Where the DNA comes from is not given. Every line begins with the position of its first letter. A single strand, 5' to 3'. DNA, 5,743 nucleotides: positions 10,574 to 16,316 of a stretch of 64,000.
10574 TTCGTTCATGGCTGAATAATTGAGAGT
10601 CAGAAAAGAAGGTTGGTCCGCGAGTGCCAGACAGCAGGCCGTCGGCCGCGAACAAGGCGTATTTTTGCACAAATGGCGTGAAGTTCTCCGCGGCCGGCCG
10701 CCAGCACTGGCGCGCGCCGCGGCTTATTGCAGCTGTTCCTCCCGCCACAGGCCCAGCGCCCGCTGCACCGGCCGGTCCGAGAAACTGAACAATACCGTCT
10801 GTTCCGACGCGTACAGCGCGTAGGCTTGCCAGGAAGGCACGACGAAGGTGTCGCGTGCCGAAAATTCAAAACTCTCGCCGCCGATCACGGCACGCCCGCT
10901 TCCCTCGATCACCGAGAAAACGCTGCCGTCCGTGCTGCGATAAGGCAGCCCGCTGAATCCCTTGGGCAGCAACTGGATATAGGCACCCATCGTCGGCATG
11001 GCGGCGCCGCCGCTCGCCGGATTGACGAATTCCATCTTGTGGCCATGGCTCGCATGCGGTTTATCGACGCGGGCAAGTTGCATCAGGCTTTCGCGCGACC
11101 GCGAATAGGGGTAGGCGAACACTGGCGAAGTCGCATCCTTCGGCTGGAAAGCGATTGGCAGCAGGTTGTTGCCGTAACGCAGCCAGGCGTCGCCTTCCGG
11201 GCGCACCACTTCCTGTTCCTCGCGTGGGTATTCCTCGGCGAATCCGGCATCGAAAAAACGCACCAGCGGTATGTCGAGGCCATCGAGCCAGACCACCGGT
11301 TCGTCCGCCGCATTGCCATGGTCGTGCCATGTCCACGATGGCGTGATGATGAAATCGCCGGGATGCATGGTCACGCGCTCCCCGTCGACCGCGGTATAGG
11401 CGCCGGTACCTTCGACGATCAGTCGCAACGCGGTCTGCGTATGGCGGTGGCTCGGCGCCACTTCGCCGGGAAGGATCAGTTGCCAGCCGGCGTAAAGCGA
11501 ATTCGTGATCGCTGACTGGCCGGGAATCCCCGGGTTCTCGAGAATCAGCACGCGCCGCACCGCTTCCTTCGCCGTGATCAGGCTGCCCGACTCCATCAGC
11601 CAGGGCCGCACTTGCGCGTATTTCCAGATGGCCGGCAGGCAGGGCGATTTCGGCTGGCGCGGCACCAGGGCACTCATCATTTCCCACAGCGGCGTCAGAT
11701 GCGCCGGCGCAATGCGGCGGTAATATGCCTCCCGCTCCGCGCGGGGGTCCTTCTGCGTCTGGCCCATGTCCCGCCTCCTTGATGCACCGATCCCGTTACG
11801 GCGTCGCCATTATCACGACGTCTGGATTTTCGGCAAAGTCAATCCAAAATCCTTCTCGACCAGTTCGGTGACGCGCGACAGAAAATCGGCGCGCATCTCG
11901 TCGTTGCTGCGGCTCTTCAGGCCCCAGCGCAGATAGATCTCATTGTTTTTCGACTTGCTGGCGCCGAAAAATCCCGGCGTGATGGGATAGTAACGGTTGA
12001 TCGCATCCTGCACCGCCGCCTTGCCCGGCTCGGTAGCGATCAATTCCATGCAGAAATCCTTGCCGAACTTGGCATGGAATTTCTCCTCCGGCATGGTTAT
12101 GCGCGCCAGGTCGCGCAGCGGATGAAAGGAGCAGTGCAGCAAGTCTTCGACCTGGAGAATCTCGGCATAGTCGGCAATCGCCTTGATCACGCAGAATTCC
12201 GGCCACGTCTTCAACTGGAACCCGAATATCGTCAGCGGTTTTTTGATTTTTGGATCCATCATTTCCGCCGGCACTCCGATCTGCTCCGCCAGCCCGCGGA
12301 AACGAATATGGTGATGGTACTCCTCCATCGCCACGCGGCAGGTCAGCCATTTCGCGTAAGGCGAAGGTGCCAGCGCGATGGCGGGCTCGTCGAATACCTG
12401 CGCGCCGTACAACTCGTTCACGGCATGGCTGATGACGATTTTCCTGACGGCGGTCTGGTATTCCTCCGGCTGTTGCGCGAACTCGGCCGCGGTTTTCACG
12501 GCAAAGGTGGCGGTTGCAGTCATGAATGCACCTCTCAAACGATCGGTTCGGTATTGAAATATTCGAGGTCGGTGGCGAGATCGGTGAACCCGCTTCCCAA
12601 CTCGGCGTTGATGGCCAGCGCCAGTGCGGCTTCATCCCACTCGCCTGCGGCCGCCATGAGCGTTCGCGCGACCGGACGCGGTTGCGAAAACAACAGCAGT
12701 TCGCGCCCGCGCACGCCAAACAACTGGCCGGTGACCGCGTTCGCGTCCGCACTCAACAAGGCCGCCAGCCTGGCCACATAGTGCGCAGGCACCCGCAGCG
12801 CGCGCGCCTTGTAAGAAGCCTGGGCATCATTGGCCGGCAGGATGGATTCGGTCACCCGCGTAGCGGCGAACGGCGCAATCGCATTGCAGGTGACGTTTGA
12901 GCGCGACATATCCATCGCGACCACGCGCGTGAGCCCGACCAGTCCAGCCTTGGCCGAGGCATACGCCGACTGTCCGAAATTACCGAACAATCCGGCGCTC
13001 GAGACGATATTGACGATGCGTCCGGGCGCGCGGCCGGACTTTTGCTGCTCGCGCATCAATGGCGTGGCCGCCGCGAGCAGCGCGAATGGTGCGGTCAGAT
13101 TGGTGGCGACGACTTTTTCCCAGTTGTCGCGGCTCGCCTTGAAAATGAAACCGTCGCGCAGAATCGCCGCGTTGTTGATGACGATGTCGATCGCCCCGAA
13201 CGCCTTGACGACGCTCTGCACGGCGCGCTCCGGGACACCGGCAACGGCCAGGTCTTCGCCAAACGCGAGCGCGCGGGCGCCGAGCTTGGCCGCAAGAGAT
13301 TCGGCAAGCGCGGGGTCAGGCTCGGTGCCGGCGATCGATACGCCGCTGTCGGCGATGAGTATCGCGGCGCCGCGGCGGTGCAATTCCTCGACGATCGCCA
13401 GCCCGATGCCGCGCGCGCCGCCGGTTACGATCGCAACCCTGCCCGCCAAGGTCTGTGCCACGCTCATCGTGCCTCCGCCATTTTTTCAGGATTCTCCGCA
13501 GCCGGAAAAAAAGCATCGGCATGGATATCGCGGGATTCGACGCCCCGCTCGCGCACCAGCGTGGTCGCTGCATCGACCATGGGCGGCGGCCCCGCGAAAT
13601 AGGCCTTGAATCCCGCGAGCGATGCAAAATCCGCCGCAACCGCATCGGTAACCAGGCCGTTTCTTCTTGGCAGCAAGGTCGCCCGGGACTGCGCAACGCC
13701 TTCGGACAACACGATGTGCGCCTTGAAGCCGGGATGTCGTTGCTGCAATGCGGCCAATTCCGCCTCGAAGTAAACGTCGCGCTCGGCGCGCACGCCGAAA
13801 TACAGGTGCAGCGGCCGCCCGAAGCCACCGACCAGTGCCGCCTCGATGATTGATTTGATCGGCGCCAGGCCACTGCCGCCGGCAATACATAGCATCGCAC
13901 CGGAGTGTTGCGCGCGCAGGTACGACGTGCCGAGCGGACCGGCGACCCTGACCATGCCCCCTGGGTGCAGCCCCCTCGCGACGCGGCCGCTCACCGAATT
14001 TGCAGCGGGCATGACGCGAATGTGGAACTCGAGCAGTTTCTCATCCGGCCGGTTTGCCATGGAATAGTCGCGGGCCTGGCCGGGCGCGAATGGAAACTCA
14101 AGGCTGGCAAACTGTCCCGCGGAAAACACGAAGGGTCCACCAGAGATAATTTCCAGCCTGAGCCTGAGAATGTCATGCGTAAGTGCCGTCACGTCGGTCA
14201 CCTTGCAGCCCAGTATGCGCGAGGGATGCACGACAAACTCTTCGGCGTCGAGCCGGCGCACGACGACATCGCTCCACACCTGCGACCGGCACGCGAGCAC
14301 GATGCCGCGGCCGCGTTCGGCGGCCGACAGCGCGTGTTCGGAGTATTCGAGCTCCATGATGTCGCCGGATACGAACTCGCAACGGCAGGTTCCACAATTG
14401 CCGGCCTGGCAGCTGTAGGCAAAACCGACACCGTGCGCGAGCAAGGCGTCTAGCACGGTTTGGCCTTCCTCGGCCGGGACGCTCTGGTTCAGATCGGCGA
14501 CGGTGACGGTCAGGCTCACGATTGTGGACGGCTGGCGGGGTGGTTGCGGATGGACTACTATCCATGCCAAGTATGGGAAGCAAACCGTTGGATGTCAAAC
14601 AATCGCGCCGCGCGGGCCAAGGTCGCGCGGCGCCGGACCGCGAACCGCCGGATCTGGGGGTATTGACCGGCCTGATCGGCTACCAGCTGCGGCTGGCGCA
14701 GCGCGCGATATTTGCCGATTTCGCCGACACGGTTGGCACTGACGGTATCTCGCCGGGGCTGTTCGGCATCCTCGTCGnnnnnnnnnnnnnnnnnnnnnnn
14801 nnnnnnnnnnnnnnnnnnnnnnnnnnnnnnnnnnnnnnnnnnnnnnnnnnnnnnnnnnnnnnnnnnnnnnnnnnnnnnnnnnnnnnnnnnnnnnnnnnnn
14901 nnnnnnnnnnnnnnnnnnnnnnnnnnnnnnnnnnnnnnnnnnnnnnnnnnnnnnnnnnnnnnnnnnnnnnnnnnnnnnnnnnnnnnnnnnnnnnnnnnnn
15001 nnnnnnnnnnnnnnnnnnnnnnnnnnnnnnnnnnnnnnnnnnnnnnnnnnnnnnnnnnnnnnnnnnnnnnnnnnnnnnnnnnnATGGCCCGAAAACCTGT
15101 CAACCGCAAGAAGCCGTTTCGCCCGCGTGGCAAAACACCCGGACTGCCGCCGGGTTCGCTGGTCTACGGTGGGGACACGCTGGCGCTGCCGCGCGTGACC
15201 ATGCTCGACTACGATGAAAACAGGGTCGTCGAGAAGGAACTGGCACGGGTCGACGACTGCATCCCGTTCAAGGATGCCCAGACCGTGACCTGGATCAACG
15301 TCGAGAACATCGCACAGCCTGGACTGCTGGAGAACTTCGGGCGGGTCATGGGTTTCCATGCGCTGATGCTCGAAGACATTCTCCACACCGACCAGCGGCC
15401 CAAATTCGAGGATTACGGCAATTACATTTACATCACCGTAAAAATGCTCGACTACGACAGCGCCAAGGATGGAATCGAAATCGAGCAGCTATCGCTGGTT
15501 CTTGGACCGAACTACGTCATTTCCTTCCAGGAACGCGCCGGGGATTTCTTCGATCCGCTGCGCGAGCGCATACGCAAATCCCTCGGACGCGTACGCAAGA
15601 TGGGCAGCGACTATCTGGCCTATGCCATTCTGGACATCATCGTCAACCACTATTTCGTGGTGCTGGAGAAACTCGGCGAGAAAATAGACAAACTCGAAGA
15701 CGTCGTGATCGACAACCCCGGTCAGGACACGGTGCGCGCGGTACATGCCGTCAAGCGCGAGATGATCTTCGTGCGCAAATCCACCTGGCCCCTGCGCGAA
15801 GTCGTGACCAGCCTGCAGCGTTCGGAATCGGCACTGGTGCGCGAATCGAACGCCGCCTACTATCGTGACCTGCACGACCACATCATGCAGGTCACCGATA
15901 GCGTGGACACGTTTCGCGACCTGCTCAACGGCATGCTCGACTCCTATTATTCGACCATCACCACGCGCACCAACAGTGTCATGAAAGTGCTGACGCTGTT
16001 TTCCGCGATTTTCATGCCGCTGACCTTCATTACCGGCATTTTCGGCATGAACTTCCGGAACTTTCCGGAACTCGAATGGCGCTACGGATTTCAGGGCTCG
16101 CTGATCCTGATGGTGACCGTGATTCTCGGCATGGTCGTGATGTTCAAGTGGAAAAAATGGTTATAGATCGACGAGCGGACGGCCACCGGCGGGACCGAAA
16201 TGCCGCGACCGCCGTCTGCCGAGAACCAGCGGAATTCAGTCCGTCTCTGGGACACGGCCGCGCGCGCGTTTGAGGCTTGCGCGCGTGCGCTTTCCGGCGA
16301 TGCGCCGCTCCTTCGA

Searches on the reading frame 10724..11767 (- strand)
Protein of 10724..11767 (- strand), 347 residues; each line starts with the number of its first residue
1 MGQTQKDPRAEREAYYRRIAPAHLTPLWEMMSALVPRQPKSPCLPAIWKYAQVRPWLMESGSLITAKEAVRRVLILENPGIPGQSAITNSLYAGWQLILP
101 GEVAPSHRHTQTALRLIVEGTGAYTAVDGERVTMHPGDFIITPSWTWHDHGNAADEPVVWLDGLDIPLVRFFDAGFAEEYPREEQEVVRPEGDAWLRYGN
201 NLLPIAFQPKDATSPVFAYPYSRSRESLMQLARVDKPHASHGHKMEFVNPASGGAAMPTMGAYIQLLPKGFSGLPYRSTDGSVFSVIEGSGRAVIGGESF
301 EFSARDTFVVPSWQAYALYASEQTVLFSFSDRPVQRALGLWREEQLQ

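Call 27: search_protein_families(library=pfam, proteins=[window:10724-11767:-], max_evalue=0.0001)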
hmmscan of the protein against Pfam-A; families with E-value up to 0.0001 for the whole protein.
window:10724-11767:- (347 aa): 3 families
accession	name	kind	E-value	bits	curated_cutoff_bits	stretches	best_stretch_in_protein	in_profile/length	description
PF07883.17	Cupin_2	-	9.3e-29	99.4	27.2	1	96-162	3-68/70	Cupin domain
PF02311.25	AraC_binding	-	2.7e-06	27.6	21.1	1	101-158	13-69/135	AraC-like ligand binding domain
PF05899.18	Cupin_3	-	8.6e-06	25.8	23.5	0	110-147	26-61/74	EutQ-like cupin domain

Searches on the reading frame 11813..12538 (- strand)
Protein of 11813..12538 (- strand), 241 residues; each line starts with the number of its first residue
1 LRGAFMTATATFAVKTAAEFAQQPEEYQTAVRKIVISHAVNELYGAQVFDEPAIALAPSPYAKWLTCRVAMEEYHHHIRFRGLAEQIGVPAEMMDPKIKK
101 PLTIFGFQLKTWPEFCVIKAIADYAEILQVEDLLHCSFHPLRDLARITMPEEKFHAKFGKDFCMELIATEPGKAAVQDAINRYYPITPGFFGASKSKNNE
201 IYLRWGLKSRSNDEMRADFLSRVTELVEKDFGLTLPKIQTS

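Call 28: search_protein_families(library=pfam, proteins=[window:11813-12538:-], max_evalue=0.0001)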
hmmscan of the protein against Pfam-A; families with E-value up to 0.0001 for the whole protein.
window:11813-12538:- (241 aa): 1 family
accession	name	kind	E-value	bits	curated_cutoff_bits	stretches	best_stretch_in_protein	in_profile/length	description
PF05138.18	PaaA_PaaC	-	6.4e-23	81.7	28.5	1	20-237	7-227/263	Phenylacetic acid catabolic protein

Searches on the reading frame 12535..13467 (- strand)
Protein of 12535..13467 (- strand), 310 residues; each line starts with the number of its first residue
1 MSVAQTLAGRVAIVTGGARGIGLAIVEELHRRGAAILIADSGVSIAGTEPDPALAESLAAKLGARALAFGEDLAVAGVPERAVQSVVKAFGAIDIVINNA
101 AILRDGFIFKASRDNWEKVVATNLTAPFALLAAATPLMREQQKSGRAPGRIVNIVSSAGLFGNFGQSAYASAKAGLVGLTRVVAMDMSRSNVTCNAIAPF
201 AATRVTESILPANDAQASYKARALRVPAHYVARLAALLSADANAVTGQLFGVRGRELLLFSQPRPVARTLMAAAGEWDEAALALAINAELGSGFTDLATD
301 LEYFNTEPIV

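Call 28: search_protein_families(library=pfam, proteins=[window:12535-13467:-], max_evalue=0.0001)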
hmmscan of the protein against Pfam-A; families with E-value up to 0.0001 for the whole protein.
window:12535-13467:- (310 aa): 3 families
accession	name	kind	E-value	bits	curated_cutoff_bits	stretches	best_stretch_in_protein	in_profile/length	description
PF00106.31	adh_short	-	2.6e-42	145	26.6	1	10-200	1-180/195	short chain dehydrogenase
PF13561.12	adh_short_C2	-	1.5e-35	123.4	27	1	18-251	3-230/236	Enoyl-(Acyl carrier protein) reductase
PF08659.16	KR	-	1.7e-14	54.6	22.6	1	13-179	4-159/180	KR domain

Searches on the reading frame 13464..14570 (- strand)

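Call 28: search_protein_families(library=pfam, proteins=[window:13464-14570:-], max_evalue=0.0001)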
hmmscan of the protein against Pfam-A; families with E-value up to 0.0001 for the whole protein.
window:13464-14570:- (368 aa): 3 families
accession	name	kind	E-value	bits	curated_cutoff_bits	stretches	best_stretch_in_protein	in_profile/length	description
PF00175.26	NAD_binding_1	-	4.4e-18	66.4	22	1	229-335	2-107/109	Oxidoreductase NAD-binding domain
PF00111.32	Fer2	-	3.3e-15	56.2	21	1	23-97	2-75/77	2Fe-2S iron-sulfur cluster binding domain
PF00970.30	FAD_binding_6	-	1.4e-05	25.7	21.1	1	122-216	2-97/99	Oxidoreductase FAD-binding domain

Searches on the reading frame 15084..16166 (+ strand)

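Call 28: search_protein_families(library=pfam, proteins=[window:15084-16166:+], max_evalue=0.0001)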
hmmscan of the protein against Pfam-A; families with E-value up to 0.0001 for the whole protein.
window:15084-16166:+ (360 aa): 1 family
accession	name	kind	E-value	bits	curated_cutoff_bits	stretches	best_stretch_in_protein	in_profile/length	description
PF01544.23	CorA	-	3e-68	230.7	27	1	66-356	2-292/292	CorA-like Mg2+ transporter protein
